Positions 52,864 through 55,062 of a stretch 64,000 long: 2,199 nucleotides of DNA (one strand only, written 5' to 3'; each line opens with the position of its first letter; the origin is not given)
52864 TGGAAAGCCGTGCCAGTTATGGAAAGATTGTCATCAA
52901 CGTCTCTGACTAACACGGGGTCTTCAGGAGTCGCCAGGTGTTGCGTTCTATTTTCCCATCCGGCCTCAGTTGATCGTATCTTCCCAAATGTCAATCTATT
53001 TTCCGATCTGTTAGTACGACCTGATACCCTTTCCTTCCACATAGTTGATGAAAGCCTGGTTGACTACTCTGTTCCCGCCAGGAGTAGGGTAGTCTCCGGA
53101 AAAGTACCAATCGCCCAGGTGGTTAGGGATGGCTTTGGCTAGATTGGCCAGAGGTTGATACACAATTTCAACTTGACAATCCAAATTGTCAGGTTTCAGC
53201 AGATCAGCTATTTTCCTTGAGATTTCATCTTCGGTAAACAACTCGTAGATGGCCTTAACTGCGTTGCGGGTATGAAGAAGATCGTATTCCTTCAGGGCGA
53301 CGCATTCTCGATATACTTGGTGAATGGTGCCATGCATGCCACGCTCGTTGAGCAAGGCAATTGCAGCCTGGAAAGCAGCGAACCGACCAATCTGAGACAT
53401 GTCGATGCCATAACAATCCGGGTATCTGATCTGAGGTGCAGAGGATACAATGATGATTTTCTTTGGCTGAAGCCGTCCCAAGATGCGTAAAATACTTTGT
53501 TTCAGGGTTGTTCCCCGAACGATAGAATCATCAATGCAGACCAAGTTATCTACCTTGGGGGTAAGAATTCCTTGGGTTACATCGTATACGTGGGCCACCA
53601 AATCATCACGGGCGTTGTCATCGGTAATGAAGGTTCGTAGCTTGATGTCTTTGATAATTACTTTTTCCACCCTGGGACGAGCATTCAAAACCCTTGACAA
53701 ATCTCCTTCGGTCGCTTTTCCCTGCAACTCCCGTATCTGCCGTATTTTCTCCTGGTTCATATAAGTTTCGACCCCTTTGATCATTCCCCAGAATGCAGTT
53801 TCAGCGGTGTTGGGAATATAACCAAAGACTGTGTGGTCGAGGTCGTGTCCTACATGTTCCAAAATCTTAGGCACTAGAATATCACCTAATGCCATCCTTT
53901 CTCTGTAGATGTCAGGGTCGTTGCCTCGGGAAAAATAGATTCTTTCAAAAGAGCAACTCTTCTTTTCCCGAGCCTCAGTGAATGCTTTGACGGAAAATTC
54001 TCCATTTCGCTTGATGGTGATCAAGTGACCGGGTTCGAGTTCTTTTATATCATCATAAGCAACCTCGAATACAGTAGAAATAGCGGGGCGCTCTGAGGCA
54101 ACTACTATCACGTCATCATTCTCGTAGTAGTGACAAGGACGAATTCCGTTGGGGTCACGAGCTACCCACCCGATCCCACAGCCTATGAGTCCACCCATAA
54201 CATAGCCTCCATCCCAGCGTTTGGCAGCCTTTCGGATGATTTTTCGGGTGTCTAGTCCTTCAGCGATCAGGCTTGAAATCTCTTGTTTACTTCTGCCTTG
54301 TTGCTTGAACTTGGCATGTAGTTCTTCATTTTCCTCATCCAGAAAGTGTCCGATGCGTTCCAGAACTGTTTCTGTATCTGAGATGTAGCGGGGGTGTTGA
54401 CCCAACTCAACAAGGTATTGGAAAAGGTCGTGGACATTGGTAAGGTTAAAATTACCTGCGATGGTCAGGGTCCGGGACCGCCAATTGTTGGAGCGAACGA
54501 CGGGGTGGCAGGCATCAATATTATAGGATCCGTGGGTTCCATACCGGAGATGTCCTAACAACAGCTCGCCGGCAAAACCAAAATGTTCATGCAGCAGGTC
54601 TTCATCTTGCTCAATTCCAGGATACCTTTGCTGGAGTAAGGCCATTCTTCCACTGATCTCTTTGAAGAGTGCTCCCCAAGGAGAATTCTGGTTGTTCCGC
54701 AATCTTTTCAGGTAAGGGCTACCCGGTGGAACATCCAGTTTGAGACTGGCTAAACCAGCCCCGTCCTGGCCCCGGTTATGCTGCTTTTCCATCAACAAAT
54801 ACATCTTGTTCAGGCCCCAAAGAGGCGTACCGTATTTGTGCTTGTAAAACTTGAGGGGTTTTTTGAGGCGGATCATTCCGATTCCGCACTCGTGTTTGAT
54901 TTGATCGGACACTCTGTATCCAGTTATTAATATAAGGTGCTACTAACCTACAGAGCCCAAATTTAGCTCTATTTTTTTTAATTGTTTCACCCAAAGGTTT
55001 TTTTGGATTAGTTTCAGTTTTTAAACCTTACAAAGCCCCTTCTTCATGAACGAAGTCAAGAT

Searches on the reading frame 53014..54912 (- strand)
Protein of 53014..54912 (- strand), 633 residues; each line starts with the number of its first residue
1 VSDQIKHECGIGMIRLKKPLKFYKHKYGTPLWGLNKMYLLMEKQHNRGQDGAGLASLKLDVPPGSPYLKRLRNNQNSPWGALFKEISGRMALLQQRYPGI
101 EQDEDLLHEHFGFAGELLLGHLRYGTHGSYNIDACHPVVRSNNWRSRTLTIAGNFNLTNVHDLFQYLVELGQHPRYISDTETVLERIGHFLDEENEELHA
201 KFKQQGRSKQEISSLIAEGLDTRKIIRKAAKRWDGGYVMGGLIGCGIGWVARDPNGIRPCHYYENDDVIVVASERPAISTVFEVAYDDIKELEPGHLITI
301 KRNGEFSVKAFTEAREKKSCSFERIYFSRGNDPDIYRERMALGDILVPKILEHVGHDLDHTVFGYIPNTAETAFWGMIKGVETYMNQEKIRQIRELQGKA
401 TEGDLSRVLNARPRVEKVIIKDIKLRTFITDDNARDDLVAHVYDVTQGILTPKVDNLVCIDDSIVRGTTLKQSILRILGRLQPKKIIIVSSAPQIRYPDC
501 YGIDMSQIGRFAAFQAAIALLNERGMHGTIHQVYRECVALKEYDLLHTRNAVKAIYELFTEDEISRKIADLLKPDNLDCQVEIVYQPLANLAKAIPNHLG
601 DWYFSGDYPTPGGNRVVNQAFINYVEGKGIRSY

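Call 91: search_protein_families(library=pfam, proteins=[window:53014-54912:-], max_evalue=0.0001)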
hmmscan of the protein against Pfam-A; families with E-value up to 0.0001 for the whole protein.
window:53014-54912:- (633 aa): 2 families
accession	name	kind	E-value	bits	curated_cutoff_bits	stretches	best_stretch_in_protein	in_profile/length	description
PF13537.11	GATase_7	-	6e-06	26.7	25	0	249-278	91-121/123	Glutamine amidotransferase domain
PF13522.11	GATase_6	-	3.8e-05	24.1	27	0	114-185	9-75/130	Glutamine amidotransferase domain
